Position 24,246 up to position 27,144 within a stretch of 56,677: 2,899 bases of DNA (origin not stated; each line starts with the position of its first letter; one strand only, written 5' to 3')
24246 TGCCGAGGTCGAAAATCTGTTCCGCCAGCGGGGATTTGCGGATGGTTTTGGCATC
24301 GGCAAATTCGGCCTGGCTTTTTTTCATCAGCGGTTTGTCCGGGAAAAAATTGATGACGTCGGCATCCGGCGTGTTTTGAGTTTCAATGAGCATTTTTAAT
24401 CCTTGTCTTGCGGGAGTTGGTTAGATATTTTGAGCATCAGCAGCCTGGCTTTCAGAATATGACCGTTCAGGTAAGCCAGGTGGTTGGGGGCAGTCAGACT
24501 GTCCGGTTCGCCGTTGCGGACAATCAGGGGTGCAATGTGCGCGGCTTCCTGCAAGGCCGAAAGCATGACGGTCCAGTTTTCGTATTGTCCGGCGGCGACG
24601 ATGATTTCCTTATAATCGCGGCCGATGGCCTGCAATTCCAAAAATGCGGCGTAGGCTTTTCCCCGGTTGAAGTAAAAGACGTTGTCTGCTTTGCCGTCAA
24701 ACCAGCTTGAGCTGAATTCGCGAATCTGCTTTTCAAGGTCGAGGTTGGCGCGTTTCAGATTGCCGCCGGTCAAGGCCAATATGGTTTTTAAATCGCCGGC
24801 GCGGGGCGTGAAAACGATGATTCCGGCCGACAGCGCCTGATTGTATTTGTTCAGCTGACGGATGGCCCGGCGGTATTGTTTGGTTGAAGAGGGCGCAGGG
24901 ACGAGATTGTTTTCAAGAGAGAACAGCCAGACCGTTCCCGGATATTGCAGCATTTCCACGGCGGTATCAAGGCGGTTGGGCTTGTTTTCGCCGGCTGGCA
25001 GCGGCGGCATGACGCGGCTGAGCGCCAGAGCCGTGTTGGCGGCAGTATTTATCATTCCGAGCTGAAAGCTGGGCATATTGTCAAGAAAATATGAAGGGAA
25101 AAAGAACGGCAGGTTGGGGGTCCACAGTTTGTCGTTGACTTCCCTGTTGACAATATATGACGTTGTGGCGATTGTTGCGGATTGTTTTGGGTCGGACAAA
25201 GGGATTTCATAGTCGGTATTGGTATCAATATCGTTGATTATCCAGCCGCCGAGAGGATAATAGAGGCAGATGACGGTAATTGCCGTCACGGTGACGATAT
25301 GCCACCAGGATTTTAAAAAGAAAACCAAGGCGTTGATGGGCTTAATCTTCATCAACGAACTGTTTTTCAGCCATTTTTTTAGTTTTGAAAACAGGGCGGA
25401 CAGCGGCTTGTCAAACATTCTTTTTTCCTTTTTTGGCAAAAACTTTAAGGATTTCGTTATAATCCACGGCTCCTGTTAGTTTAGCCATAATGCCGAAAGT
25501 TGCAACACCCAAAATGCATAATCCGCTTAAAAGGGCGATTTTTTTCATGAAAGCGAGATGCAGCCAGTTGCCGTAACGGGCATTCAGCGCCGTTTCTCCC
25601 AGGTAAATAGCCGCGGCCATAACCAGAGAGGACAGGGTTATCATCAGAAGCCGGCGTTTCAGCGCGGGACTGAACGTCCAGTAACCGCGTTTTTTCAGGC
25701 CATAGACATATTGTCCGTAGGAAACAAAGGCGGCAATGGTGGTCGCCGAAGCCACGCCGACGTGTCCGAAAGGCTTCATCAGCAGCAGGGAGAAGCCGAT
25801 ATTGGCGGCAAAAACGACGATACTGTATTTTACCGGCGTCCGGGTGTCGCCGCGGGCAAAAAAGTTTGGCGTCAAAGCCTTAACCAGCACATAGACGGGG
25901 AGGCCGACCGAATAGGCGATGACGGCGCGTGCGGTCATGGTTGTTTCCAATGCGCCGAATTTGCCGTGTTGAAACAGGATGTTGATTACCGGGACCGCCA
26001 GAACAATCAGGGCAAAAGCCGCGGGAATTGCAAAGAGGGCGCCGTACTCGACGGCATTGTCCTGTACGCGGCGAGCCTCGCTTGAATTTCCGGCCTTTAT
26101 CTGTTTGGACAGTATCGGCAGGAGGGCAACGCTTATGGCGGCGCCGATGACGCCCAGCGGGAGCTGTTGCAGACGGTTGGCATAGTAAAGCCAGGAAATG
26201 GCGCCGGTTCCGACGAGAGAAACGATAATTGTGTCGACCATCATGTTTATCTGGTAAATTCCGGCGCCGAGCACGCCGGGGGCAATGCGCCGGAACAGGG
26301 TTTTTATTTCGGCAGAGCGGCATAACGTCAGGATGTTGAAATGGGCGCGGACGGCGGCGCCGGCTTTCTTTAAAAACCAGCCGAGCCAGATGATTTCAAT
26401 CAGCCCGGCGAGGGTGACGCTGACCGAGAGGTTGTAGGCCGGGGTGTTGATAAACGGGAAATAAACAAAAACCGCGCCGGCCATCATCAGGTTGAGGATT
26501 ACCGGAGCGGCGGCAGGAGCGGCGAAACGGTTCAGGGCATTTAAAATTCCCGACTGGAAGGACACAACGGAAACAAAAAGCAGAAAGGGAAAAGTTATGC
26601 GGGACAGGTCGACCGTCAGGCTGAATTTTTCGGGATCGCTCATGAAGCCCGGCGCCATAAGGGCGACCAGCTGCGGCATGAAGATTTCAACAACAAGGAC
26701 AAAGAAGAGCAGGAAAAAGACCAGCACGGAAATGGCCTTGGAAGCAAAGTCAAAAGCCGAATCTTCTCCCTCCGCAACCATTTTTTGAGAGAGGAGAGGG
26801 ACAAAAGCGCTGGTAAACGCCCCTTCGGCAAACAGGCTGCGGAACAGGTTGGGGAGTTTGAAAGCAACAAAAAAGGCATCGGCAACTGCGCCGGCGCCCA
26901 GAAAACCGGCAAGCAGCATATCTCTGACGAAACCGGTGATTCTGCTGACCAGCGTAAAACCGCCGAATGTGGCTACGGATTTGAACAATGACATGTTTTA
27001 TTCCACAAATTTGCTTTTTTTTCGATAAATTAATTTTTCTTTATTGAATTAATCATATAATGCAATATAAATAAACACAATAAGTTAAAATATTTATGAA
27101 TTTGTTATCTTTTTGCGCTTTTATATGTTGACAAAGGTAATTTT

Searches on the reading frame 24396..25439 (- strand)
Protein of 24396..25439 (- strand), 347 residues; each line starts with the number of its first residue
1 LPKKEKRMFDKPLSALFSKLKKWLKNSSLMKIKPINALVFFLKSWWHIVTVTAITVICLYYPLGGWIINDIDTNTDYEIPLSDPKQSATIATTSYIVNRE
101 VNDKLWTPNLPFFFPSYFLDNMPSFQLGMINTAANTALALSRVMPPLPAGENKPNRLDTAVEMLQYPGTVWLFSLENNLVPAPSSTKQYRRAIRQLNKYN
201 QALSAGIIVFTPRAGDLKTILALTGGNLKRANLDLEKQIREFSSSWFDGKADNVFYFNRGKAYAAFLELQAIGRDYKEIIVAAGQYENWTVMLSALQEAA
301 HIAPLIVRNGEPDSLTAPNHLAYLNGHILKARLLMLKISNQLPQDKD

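Call 10: search_protein_families(library=pfam, proteins=[window:24396-25439:-], max_evalue=0.01)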
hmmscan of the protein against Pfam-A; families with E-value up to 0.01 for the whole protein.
window:24396-25439:- (347 aa): 1 family
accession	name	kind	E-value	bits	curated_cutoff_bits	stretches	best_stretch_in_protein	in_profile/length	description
PF10095.14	DUF2333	-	4.4e-10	39.5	22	2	238-311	225-297/330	Uncharacterized protein conserved in bacteria (DUF2333)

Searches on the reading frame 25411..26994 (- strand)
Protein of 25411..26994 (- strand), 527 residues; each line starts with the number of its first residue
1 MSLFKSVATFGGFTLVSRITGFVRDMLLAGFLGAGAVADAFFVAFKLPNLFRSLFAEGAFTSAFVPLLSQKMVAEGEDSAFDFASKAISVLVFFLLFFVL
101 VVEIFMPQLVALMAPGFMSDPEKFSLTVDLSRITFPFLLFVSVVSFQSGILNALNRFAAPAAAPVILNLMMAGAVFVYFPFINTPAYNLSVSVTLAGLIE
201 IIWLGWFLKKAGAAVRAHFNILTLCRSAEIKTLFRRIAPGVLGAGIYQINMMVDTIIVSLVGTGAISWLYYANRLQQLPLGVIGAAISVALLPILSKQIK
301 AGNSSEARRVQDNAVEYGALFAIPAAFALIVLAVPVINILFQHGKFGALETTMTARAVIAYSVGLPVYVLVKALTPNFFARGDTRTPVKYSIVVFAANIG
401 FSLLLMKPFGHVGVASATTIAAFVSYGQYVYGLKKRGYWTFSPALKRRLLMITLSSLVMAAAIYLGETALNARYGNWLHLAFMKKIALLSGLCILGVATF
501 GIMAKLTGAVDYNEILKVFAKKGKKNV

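Call 10: search_protein_families(library=pfam, proteins=[window:25411-26994:-], max_evalue=0.01)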
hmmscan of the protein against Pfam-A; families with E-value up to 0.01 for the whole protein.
window:25411-26994:- (527 aa): 1 family
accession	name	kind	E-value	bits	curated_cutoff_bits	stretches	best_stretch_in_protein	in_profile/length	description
PF03023.19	MurJ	-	9.4e-112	374.3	27.4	1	29-475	2-441/451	Lipid II flippase MurJ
